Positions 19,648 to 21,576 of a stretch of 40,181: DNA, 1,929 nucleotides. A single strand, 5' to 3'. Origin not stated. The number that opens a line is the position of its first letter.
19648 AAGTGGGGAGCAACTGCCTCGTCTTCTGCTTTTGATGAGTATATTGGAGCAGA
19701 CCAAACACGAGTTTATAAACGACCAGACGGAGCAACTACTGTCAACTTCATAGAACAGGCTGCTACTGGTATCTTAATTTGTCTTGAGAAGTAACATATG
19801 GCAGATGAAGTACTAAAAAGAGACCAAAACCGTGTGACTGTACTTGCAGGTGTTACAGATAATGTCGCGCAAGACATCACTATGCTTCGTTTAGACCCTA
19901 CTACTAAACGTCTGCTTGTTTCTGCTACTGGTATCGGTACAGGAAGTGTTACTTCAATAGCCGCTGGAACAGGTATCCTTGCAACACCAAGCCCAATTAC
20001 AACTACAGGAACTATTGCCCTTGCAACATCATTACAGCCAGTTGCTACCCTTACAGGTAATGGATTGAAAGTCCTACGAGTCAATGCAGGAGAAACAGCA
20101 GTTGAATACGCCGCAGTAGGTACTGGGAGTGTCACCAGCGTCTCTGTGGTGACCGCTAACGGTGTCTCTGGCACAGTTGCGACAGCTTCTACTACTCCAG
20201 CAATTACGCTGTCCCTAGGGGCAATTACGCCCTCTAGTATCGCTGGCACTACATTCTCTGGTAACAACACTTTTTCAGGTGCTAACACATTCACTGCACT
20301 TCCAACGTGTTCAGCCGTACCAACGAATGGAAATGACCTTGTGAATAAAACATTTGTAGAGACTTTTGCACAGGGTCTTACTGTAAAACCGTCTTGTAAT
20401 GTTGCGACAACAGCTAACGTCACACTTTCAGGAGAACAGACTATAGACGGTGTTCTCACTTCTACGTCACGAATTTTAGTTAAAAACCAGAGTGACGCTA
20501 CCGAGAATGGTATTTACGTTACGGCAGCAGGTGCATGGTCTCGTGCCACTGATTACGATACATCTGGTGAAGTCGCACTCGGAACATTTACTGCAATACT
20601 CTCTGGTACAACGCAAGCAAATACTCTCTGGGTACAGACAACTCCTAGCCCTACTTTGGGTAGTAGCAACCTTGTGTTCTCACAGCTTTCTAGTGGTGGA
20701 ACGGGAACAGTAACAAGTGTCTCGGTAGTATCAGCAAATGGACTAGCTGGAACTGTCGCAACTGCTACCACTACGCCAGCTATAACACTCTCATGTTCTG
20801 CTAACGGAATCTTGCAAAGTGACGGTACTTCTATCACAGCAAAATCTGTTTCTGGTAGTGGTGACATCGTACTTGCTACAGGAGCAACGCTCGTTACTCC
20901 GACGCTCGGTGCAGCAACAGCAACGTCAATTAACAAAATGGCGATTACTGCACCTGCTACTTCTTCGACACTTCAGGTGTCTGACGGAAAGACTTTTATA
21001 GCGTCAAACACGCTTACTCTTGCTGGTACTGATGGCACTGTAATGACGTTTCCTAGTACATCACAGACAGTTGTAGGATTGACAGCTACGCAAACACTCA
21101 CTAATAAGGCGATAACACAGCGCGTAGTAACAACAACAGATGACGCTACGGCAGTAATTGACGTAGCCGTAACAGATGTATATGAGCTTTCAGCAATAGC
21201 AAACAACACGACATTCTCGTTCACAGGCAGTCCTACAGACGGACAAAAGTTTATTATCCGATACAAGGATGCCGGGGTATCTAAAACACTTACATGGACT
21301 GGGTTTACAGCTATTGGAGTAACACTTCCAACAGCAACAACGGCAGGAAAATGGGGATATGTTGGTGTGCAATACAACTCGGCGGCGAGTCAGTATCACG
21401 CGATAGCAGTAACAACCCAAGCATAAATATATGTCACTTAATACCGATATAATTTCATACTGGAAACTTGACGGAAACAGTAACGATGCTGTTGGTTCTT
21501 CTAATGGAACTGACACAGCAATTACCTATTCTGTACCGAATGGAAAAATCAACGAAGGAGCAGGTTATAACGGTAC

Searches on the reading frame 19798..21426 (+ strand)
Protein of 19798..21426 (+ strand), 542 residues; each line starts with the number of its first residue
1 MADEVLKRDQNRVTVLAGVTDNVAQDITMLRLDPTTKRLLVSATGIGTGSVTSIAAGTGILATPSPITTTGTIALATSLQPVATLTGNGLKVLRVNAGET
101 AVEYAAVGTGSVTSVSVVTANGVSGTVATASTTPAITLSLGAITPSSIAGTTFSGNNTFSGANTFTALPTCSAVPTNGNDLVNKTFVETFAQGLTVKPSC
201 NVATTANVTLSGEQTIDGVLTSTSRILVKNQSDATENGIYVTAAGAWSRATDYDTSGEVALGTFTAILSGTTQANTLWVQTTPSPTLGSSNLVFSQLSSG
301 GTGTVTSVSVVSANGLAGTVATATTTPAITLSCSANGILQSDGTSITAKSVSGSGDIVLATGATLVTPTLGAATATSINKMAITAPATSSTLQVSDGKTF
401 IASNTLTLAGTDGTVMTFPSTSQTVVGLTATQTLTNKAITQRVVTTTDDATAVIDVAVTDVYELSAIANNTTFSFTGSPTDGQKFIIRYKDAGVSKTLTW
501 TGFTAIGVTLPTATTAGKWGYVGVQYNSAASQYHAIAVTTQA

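Call 39: search_protein_families(library=phrogs, proteins=[window:19798-21426:+], max_evalue=0.001)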
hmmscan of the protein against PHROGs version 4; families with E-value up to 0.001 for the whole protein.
window:19798-21426:+ (542 aa): 10 families
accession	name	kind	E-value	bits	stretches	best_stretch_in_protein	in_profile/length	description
phrog_27782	-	unknown function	1.2e-29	104.5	1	180-321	150-293/644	-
phrog_2647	-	head and packaging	4.6e-26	92.7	1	173-347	90-265/336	head decoration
phrog_11518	-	tail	1.5e-23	84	1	194-486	163-396/812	tail fiber protein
phrog_17264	-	unknown function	3.2e-21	76.6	1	201-337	2-142/147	-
phrog_16867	-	unknown function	4.5e-21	76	1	195-304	73-183/631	-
phrog_2824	-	head and packaging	1.2e-16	60.9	1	116-307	861-1046/1151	virion structural protein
phrog_3030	-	unknown function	8.9e-16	58.9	1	358-541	79-271/272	-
phrog_24595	-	head and packaging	3.1e-14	54.1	1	176-441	22-289/325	virion structural protein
phrog_30390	-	unknown function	7.1e-14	52.2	1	212-389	545-758/766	-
phrog_14824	-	unknown function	1.1e-07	31.5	1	204-308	26-132/719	-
